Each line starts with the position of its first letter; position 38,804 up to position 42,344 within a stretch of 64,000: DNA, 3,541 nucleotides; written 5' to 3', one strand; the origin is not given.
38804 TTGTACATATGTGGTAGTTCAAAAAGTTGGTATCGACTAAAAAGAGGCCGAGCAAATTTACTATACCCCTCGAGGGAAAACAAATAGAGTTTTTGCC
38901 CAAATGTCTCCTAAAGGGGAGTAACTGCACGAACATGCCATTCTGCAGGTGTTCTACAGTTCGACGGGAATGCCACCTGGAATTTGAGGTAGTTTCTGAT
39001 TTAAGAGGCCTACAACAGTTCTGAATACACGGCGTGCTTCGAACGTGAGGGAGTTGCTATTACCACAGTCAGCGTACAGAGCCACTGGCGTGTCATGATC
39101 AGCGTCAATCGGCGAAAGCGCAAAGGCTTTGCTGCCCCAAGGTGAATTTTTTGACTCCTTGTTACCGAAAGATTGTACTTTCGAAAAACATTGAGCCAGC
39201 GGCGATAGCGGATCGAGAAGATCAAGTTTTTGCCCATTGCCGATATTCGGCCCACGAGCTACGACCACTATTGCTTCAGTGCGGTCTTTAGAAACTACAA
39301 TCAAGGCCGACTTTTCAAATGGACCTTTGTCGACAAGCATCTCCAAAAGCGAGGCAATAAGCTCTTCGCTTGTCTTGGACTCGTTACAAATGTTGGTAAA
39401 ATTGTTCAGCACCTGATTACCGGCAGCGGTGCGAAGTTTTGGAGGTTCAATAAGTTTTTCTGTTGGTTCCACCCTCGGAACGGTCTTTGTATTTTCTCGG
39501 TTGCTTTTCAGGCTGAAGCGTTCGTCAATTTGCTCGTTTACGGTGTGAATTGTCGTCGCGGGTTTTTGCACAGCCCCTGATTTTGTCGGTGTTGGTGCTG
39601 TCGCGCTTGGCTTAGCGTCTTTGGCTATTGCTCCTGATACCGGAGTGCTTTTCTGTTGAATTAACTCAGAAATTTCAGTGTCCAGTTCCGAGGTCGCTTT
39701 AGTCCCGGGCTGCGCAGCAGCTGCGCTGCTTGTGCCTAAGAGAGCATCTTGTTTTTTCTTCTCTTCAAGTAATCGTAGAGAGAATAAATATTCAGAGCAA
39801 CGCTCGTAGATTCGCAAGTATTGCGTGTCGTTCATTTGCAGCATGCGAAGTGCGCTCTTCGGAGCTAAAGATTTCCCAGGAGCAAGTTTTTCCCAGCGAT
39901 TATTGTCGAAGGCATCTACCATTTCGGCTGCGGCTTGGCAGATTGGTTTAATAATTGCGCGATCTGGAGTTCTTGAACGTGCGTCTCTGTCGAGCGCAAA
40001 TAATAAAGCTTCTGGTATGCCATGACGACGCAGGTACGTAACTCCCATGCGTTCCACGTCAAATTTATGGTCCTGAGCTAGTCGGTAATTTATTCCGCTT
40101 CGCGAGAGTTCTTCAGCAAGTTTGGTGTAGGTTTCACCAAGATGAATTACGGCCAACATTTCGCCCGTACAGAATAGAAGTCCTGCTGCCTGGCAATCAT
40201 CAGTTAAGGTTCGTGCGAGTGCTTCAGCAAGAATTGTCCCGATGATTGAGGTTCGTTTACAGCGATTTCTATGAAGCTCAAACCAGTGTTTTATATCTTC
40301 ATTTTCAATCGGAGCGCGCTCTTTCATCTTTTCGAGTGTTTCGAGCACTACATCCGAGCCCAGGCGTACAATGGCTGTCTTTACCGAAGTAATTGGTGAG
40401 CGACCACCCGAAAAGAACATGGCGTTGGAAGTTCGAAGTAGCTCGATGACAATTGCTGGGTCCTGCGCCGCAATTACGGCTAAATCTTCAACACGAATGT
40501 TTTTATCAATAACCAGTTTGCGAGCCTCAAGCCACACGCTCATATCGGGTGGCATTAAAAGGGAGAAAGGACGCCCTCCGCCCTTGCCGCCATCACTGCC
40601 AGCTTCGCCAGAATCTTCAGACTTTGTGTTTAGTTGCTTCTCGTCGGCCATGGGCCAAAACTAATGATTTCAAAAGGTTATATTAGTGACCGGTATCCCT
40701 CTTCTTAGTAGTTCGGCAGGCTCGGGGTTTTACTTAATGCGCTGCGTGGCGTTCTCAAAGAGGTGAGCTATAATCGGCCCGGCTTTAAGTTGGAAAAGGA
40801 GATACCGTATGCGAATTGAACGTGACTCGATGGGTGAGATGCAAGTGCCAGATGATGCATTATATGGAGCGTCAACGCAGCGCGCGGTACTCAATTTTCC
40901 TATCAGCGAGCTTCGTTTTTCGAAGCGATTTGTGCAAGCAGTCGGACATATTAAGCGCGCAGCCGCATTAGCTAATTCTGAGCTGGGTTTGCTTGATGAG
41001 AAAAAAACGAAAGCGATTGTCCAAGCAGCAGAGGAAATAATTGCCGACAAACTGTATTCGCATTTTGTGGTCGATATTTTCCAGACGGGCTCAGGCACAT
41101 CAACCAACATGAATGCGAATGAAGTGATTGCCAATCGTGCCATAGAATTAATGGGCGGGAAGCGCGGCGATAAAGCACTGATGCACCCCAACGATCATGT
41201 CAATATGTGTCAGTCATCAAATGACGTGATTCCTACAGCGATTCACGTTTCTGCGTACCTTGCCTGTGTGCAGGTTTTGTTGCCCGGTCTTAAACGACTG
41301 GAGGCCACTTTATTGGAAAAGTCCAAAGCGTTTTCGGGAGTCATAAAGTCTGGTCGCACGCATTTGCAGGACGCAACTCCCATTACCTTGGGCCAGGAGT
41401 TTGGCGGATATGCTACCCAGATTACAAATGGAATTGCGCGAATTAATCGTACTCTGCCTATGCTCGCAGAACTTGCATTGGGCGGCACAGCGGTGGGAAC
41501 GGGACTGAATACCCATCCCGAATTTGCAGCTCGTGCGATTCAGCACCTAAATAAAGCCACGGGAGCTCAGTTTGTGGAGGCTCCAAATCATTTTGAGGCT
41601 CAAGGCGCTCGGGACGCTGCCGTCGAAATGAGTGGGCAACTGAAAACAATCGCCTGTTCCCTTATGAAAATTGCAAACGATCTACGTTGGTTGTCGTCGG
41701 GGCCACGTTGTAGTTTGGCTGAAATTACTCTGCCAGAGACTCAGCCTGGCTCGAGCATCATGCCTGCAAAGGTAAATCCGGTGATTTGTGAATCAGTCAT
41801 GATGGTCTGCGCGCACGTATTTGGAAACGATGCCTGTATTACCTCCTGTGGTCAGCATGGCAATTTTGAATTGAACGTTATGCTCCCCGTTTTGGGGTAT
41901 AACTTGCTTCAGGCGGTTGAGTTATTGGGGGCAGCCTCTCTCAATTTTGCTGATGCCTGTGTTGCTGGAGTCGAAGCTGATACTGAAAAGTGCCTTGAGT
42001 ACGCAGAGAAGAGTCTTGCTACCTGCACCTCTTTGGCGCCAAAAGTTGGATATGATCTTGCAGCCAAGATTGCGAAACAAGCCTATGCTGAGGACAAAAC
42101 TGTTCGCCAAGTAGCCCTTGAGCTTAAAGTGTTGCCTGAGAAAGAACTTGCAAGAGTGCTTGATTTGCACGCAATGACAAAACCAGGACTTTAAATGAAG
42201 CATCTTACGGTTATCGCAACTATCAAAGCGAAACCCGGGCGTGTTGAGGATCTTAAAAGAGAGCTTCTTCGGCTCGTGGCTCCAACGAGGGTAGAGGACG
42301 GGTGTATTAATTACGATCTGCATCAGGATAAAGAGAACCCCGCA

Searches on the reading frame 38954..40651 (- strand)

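Call 21: search_protein_families(library=pfam, proteins=[window:38954-40651:-], max_evalue=0.001)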
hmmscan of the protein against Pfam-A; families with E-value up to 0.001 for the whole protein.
window:38954-40651:- (565 aa): 1 family
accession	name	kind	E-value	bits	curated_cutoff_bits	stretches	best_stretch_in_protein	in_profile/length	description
PF08668.18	HDOD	-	1.3e-14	54.6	22.9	1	34-218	2-188/196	HDOD domain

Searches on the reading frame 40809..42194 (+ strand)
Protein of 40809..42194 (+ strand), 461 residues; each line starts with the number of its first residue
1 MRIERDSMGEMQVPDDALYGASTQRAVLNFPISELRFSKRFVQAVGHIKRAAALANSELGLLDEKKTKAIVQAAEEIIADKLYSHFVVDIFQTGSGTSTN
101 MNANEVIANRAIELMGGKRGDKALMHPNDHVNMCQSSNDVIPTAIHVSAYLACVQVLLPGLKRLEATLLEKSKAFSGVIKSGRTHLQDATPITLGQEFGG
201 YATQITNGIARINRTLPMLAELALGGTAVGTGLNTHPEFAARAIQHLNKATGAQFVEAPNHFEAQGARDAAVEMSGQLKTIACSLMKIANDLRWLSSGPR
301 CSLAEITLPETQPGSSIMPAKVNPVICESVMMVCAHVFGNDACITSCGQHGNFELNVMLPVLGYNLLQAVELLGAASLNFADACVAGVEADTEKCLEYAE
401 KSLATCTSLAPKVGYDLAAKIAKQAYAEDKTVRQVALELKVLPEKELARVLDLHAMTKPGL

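Call 21: search_protein_families(library=pfam, proteins=[window:40809-42194:+], max_evalue=0.001)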
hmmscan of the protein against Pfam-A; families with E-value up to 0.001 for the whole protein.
window:40809-42194:+ (461 aa): 2 families
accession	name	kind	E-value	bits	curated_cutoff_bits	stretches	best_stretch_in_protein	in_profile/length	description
PF00206.25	Lyase_1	-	1.1e-102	344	27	1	9-339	1-312/312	Lyase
PF10415.14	FumaraseC_C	-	2.1e-18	66.9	32.5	1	407-458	3-54/54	Fumarase C C-terminus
